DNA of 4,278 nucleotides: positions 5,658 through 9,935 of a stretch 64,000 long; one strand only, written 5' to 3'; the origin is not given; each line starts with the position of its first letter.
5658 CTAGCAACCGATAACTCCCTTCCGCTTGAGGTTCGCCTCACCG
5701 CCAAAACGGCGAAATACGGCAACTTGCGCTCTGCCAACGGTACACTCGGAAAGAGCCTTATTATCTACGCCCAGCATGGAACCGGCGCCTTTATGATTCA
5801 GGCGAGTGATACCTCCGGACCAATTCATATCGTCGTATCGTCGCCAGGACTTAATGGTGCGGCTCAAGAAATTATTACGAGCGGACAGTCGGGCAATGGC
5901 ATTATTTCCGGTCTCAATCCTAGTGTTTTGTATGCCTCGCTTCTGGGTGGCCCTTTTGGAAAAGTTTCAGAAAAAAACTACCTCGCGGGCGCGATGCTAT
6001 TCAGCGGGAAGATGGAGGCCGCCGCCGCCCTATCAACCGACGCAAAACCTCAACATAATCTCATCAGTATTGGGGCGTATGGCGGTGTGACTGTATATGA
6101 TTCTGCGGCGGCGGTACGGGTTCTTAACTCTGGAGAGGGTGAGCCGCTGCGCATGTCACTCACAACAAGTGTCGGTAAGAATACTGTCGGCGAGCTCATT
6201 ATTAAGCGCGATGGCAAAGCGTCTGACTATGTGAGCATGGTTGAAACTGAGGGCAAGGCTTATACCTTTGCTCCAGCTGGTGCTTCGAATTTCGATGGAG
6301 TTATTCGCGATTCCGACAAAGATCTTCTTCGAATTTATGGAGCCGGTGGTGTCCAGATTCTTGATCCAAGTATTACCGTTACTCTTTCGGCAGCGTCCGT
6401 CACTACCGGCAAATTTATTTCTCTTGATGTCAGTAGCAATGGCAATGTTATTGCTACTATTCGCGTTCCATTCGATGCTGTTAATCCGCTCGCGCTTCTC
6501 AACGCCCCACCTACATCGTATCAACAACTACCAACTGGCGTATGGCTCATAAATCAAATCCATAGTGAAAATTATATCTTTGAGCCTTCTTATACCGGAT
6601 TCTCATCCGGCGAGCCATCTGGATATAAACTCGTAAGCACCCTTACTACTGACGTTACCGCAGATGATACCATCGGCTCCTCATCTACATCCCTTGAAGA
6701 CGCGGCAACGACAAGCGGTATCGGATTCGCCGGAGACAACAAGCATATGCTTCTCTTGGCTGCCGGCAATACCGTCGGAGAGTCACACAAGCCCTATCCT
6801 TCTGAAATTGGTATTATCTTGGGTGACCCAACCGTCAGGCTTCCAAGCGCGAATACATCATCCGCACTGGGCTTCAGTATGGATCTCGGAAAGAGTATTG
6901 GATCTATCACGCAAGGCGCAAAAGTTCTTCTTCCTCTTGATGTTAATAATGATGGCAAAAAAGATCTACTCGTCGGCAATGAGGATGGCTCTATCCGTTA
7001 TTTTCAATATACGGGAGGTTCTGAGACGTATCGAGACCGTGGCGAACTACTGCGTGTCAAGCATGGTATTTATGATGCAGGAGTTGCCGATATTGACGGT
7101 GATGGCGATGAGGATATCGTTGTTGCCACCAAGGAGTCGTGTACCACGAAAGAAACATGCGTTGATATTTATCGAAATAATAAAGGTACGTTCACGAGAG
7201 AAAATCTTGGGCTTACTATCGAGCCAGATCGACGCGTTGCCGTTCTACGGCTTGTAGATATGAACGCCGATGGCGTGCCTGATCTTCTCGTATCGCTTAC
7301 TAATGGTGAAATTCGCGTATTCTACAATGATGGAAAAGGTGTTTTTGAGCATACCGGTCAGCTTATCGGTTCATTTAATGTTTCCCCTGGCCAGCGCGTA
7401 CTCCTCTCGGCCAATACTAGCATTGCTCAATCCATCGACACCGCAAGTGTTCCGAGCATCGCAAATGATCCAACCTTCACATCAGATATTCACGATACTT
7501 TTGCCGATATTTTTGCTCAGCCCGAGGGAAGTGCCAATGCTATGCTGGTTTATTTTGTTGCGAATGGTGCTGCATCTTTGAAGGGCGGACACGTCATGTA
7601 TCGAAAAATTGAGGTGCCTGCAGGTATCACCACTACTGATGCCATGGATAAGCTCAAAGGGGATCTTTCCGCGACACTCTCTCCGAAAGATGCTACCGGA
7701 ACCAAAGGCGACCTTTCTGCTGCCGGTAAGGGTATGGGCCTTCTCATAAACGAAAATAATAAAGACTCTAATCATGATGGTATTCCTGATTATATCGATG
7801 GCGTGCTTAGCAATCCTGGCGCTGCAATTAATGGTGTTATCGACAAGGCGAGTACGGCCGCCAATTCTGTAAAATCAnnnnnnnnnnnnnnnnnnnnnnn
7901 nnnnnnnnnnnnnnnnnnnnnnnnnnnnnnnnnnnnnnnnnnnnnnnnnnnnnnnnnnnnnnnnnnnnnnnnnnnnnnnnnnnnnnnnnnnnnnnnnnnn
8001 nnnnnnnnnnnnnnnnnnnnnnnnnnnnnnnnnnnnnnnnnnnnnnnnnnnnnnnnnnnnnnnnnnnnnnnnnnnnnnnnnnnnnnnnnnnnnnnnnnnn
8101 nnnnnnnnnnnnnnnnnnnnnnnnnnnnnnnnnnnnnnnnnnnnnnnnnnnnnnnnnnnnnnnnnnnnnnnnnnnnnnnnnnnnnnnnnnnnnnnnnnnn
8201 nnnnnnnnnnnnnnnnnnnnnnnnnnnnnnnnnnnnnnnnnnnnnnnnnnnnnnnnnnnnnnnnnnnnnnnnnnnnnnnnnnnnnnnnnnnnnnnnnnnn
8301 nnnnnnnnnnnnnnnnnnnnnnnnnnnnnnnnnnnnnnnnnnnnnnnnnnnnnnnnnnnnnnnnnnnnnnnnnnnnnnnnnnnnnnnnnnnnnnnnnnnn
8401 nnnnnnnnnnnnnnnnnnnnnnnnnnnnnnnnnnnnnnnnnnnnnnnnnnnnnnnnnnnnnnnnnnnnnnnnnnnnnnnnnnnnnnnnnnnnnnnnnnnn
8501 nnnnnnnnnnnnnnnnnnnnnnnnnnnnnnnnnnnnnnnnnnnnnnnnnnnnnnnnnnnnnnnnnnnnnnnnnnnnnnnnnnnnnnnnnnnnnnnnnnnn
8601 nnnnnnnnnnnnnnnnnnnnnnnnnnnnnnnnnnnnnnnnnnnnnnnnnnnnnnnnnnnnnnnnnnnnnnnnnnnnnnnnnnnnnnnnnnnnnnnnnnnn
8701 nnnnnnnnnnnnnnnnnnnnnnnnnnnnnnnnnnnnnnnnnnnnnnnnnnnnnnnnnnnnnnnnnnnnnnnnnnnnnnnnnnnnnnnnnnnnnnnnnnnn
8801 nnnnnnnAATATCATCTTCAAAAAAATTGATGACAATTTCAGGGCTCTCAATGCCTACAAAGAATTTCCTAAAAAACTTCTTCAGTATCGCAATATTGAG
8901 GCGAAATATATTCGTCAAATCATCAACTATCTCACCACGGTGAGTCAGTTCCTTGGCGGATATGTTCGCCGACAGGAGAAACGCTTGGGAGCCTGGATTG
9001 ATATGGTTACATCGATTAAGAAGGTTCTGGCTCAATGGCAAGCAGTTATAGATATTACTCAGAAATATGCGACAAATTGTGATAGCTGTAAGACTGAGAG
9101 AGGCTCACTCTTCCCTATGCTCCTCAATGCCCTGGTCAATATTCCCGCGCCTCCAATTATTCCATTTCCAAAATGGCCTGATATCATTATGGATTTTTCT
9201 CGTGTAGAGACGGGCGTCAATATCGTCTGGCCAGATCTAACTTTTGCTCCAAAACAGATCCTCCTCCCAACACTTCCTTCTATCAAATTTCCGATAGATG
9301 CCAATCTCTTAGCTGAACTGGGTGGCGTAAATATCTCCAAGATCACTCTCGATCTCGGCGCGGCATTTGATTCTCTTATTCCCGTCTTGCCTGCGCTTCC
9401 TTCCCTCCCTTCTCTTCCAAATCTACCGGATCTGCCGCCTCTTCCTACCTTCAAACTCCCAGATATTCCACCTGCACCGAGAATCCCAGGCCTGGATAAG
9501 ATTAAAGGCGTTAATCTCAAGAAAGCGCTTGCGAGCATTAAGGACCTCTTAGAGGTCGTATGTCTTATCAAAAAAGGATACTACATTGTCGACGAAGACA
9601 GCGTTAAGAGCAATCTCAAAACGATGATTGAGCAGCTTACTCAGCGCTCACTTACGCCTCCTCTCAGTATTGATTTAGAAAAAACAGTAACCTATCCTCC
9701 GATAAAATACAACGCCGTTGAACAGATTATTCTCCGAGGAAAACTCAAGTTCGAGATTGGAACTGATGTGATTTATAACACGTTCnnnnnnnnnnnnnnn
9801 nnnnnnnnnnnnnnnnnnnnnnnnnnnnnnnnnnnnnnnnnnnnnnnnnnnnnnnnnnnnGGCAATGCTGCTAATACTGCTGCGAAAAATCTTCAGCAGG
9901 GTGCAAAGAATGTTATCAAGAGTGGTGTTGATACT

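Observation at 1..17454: Pilin pair, terminator, 4,088-aa mosaic wall-anchored protein and four secreted proteins: candidate pilus-associated giant adhesin locus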

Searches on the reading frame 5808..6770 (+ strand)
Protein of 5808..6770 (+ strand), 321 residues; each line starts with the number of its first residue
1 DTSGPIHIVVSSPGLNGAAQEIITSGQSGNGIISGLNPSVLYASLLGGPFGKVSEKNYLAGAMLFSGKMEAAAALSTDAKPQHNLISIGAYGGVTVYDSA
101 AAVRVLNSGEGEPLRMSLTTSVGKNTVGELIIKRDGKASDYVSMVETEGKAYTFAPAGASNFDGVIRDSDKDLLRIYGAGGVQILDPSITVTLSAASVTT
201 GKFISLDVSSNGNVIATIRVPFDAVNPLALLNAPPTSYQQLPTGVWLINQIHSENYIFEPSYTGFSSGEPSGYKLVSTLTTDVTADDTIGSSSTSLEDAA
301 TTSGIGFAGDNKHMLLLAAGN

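Call 107: search_solved_structures(query=A14, max_evalue=1)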
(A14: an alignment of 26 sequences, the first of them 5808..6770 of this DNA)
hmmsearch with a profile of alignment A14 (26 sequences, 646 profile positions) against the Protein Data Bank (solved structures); distinct sequences matched with E-value up to 1: 3.
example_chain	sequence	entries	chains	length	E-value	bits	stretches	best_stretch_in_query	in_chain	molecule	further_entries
5t98_A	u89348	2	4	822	4.5e-05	25.4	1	232-338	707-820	Glycoside Hydrolase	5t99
7cwd_A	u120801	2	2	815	0.0002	23.3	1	195-339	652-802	beta-glalactosidase | beta-galactosidase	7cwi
4ypj_A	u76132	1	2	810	0.011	17.5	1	231-339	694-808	Beta galactosidase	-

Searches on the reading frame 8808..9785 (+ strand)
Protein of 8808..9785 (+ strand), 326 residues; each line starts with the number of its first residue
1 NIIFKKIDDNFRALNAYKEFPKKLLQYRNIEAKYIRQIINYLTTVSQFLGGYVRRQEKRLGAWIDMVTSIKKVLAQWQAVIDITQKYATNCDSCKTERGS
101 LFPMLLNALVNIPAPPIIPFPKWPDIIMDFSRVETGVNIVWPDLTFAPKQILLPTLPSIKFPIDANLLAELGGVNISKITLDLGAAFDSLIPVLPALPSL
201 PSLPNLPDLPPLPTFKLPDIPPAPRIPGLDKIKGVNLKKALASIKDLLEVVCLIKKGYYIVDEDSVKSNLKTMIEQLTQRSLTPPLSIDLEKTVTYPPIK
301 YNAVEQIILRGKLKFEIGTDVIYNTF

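Call 37: find_related_loci(query=A2, collection=genome_contigs, flank=10000)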
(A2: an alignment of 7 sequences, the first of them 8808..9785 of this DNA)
Query A2 (326 aa) in genome_contigs; peptide patterns used: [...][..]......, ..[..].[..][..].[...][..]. (x = any residue, [..] = any of these).
408 stretches matched a pattern; 179 encode a relative of the query (tblastn E <= 1e-3); the best 80 are kept; 80 distinct loci.
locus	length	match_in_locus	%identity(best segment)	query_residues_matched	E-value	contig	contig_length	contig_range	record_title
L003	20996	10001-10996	84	1-326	9e-173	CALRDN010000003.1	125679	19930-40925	MAG: Candidatus Peribacteria bacterium isolate TH-Jun18-30 genome assembly, contig: TH-Jun18-C145, whole genome shotgun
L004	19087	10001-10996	82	1-326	5e-168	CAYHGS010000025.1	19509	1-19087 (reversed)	MAG TPA_asm: uncultured Candidatus Peribacteria bacterium isolate ERP119702_co1_249 genome assembly, contig: NODE_3093_l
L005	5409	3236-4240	52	6-326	2e-99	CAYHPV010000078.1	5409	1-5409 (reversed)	MAG TPA_asm: uncultured Candidatus Peribacteria bacterium isolate ERP119705_co15_16 genome assembly, contig: NODE_20170_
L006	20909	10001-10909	57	11-326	1e-98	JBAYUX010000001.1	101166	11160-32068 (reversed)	MAG: Candidatus Gracilibacteria bacterium isolate SO_2016_LW3_46 scaffold00302_LW162_2016, whole genome shotgun sequence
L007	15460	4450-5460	50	4-326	9e-95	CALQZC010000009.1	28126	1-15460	MAG: Candidatus Peribacteria bacterium isolate MaH-04nov19-100 genome assembly, contig: MaH-04nov19-C4047, whole genome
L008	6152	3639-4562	46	1-324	2e-85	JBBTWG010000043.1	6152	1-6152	MAG: Patescibacteria group bacterium isolate H41-bin255_1 H41_bin255_1_000000000043, whole genome shotgun sequence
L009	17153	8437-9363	47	4-326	3e-79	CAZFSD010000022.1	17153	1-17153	MAG TPA_asm: uncultured Candidatus Peribacteria bacterium isolate SRP192515_co2_37 genome assembly, contig: NODE_2737_le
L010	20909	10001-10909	57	11-326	6e-108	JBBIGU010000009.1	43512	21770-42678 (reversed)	MAG: Candidatus Peregrinibacteria bacterium isolate RSF170216_bin_99 NODE_524_length_43512_cov_1.21756, whole genome sho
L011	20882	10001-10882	40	3-324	1e-69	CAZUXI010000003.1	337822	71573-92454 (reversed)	MAG TPA_asm: uncultured Candidatus Peribacteria bacterium isolate SRP296810_co1_153 genome assembly, contig: NODE_19_len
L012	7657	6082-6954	46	7-325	5e-68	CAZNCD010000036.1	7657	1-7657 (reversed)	MAG TPA_asm: uncultured Candidatus Peribacteria bacterium isolate binchicken_co387_659 genome assembly, contig: NODE_134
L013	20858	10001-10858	38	14-323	8e-67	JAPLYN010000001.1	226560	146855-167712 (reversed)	MAG: Candidatus Peregrinibacteria bacterium isolate LacPavin_0818_WC45_MAG_38_18 LacPavin_0818_WC45_scaffold_20305, whol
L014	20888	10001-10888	39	14-323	2e-62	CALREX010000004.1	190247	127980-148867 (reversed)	MAG: Candidatus Peribacteria bacterium isolate Ike-200m-53 genome assembly, contig: Ike-200-c16, whole genome shotgun se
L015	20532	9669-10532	39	14-323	2e-62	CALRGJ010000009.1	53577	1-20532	MAG: Candidatus Peribacteria bacterium isolate ZH-bin-154 genome assembly, contig: ZH-15May19-c1008, whole genome shotgu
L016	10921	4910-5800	39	14-323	4e-62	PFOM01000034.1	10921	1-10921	MAG: Candidatus Peregrinibacteria bacterium CG_4_10_14_0_2_um_filter_38_24 CG_4_10_14_0.2_scaffold_3177_c, whole genome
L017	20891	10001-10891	38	14-323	1e-60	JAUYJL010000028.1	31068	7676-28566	MAG: Candidatus Peregrinibacteria bacterium isolate C24_metabat.bin.136 C24_k141_1103221, whole genome shotgun sequence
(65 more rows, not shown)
